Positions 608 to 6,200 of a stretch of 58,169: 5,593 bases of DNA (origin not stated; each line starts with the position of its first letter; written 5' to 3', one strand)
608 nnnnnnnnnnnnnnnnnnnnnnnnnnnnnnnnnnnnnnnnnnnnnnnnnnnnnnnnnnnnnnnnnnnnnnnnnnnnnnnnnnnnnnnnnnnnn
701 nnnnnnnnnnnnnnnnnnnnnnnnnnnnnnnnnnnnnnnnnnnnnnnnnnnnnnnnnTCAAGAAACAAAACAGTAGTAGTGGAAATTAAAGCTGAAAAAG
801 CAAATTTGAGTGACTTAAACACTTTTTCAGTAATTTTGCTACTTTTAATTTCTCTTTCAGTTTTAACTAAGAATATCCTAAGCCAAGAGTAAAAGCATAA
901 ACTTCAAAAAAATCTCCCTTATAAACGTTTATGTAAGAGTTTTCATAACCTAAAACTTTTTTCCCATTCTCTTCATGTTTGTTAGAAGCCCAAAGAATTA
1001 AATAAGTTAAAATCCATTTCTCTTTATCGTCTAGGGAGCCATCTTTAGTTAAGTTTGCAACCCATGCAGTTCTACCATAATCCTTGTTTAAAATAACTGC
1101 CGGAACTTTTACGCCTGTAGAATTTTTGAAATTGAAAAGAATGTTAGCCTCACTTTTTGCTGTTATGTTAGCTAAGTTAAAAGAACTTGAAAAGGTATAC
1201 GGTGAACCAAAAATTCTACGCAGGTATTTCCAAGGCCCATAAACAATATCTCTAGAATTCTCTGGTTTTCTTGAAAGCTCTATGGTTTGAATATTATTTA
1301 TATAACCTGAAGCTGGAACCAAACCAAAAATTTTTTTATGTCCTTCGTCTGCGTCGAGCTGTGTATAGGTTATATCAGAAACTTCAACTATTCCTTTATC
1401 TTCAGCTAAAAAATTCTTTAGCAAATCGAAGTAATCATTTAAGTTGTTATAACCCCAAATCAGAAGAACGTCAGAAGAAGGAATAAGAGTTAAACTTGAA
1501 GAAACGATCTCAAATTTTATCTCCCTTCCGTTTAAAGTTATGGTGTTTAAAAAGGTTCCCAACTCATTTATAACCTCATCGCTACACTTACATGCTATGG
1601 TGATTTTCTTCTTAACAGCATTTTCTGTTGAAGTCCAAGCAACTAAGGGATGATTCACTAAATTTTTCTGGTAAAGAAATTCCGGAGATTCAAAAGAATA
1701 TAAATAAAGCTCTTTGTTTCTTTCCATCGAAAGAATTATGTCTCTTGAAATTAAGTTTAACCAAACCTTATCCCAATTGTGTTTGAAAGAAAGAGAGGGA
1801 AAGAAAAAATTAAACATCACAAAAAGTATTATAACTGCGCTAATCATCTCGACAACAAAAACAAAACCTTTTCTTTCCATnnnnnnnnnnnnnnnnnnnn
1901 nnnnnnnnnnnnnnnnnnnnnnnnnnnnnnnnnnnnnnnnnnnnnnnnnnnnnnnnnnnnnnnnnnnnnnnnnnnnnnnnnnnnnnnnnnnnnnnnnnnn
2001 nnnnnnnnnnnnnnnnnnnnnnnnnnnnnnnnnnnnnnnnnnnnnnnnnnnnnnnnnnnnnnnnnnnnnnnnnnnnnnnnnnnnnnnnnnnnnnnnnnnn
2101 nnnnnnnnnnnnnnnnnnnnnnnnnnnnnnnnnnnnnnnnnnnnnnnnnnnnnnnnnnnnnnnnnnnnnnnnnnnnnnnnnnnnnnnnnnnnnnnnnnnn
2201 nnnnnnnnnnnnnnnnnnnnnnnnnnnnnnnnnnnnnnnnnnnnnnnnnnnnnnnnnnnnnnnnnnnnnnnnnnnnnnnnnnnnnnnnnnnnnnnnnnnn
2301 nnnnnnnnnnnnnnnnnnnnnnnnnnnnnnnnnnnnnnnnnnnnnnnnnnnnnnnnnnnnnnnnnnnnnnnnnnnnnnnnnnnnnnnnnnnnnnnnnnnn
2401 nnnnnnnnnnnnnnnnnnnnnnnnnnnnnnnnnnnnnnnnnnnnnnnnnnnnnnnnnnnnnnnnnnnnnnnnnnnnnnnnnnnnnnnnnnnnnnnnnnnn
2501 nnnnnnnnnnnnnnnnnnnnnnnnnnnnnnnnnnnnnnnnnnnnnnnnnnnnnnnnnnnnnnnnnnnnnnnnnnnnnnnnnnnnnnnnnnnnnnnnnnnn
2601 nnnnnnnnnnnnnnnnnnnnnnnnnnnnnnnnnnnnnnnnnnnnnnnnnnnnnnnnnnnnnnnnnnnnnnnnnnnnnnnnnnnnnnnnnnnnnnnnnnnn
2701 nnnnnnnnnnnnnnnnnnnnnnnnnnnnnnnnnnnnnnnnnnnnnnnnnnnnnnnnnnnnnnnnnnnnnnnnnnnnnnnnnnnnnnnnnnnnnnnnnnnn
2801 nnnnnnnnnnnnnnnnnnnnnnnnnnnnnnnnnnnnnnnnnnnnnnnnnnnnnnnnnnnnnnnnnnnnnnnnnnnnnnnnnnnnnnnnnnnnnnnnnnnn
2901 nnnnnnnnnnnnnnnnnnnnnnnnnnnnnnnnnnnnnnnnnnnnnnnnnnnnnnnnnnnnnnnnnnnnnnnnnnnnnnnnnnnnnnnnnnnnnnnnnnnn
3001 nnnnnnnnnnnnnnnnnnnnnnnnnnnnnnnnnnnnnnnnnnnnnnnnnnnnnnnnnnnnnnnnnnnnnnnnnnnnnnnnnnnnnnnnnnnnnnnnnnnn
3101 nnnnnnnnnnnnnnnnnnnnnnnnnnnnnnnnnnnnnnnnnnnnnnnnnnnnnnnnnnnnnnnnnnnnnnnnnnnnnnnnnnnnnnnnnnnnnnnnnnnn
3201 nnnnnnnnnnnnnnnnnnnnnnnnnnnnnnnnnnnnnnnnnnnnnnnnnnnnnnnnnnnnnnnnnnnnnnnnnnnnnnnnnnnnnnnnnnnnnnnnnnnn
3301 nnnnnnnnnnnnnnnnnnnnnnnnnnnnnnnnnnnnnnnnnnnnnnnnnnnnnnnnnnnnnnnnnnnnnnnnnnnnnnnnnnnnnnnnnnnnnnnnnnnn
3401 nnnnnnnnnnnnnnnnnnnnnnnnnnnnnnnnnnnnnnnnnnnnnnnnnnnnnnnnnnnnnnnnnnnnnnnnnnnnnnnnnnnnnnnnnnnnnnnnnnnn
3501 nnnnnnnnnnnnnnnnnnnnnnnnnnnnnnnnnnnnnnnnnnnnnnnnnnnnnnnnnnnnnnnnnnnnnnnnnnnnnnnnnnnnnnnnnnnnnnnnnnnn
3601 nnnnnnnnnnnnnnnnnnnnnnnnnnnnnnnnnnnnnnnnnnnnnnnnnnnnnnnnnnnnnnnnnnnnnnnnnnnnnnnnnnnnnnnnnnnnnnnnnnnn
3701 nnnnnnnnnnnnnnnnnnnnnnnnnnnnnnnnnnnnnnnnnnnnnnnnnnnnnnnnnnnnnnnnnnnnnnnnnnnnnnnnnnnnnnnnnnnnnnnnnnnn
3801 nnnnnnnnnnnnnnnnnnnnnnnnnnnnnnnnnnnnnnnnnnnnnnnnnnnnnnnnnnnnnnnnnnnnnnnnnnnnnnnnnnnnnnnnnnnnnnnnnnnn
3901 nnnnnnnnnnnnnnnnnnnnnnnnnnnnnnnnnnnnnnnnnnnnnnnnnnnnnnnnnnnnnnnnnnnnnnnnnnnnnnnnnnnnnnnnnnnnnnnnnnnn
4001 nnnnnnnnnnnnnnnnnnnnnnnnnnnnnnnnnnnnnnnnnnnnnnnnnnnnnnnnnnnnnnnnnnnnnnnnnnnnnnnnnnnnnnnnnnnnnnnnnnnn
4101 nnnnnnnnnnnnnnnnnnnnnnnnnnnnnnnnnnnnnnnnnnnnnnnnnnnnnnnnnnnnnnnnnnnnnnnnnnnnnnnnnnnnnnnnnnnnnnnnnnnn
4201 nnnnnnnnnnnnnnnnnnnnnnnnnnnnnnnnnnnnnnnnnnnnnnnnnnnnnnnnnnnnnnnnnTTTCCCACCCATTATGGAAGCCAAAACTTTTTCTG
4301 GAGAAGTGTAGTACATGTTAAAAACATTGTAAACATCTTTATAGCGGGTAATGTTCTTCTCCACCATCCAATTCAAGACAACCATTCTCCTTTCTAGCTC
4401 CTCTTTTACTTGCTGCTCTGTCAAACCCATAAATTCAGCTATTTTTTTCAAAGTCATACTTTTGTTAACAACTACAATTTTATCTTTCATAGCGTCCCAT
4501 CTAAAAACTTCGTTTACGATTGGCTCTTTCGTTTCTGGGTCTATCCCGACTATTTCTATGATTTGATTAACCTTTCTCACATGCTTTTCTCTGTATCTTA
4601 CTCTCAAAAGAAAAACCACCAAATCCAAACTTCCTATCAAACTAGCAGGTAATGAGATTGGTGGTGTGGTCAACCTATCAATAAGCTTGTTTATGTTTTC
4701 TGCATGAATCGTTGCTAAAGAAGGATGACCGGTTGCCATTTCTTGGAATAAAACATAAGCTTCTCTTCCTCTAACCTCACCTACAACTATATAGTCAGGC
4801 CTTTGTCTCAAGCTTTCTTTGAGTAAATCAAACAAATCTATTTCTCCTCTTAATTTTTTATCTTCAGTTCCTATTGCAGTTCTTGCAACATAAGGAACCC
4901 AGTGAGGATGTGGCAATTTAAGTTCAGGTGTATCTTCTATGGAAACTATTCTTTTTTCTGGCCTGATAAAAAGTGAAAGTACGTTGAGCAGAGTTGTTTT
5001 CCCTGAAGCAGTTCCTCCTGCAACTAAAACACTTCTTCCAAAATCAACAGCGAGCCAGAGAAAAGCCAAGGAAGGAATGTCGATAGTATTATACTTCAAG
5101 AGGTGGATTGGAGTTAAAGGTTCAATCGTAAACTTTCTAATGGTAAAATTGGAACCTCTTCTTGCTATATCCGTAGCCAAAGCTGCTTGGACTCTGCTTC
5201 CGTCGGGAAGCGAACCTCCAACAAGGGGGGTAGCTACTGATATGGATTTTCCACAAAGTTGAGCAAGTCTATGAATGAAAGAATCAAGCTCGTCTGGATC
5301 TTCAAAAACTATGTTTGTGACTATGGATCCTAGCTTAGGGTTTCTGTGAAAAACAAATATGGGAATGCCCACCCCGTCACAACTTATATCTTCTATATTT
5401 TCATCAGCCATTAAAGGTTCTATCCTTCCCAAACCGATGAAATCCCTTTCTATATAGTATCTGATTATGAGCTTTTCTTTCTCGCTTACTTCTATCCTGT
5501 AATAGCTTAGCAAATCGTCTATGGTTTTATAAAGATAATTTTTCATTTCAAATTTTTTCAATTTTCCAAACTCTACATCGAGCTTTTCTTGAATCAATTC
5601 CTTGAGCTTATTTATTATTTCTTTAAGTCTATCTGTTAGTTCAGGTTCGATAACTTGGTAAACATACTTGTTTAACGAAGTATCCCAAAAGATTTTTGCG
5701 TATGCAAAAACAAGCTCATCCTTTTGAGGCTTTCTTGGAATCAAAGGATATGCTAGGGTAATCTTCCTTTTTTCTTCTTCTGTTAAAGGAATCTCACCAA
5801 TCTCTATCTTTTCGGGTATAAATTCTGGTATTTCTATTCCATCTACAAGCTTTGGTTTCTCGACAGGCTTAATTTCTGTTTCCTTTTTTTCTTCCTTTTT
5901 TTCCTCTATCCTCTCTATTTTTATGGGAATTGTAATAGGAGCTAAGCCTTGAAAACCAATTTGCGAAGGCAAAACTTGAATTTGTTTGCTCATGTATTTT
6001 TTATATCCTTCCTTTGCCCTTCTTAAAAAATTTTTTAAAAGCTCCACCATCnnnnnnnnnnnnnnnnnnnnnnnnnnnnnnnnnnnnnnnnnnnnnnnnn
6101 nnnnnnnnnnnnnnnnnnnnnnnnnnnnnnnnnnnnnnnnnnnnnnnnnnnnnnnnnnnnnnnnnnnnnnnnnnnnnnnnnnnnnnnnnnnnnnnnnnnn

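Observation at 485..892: Shared C-terminal Ig + SDLxxFS + TM module: candidate new archaeal surface-sorting signal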

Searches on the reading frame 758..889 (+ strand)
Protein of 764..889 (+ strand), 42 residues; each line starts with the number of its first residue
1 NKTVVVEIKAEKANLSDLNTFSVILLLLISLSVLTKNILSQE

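Call 25: search_protein_families(library=ncbifam, proteins=[window:764-889:+], max_evalue=10)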
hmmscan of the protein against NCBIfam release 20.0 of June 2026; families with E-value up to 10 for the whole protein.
seq(42 aa): 1 family
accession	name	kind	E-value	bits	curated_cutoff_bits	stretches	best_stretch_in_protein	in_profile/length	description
NF047537.1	YonT_type_I_tox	equivalog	0.067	13.3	45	1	20-39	4-23/59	type I TA system toxin YonT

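Call 39: find_homologous_proteins(query=A4, max_evalue=10)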
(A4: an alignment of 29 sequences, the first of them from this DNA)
Query A4 (29 sequences): 226 candidates shared short words with the query, none scored E <= 10.

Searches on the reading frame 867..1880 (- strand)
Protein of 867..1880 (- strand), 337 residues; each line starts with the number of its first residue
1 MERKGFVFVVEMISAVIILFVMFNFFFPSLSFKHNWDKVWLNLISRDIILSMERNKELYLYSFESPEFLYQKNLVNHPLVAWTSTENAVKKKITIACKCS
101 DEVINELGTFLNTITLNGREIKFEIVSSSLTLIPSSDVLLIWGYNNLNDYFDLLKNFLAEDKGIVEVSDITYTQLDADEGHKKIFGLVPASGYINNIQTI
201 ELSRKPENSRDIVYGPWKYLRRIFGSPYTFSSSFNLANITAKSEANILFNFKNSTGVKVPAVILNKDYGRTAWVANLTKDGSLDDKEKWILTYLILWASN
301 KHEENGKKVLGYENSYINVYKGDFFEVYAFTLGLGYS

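Call 14: search_protein_families(library=pfam, proteins=[window:870-1880:-], max_evalue=0.01)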
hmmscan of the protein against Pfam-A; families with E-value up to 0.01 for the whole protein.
window:870-1880:- (337 aa): 0 families

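Call 74: find_encoding_contigs(protein=window:867-1880:-, flank=10000, max_places=3)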
Protein window:867-1880:- (337 aa): 7 contigs read that carry it; 3 places shown.
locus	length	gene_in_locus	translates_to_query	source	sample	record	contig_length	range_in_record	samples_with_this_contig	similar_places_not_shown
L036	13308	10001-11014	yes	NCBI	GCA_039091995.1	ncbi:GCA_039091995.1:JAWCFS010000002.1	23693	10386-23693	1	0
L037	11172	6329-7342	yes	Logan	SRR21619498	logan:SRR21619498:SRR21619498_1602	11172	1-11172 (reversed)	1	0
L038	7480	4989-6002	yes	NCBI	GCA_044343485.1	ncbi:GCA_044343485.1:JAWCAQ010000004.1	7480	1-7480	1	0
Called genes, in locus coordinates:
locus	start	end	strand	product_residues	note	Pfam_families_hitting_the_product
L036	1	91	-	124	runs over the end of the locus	-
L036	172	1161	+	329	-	PF00571:CBS, PF01769:MgtE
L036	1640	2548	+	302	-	PF26553:PDDEXK_19, PF01381:HTH_3, PF12844:HTH_19, PF13560:HTH_31 (weak)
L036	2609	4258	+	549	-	PF00118:Cpn60_TCP1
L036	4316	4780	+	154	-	-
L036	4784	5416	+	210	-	-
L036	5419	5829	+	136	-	-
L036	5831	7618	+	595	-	PF27713:UCP018868 (faint), PF00437:T2SSE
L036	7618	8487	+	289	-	PF00482:T2SSF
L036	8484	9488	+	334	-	PF00482:T2SSF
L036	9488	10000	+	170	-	-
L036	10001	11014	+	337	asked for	-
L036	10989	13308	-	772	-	?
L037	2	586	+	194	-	?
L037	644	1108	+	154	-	-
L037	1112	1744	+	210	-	-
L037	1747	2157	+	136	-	-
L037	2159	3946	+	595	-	PF27713:UCP018868 (faint), PF00437:T2SSE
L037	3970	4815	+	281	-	PF00482:T2SSF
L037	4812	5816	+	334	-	PF00482:T2SSF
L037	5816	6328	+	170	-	-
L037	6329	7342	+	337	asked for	-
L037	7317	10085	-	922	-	-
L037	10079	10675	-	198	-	-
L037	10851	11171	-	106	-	?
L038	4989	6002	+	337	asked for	-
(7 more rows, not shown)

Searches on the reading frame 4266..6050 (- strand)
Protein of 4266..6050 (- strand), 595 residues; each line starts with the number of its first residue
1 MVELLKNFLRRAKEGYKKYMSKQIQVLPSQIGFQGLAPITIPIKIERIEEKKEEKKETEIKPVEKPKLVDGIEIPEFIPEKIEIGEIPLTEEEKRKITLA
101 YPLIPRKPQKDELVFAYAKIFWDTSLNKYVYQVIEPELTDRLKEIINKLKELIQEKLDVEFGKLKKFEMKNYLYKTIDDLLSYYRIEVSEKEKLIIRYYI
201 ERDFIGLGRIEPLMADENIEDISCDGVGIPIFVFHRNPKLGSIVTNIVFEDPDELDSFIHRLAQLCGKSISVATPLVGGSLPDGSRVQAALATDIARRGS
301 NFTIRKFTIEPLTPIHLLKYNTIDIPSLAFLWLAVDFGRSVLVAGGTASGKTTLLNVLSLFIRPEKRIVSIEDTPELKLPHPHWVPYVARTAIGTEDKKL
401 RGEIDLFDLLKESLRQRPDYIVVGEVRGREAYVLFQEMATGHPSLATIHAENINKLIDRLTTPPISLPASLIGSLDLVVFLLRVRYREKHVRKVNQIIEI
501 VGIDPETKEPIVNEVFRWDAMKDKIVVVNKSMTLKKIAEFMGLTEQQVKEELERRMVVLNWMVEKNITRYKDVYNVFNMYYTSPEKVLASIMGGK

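Call 14: search_protein_families(library=pfam, proteins=[window:4266-6050:-], max_evalue=0.01)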
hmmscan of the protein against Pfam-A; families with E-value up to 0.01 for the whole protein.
window:4266-6050:- (595 aa): 2 families
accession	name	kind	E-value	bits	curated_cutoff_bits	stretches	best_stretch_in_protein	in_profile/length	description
PF00437.27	T2SSE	-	2.6e-30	105.8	24.9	1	246-479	37-273/370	Type II/IV secretion system protein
PF23989.1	PilB3_C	-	0.00024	21.6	27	1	529-589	8-68/83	PilB3-like, C-terminal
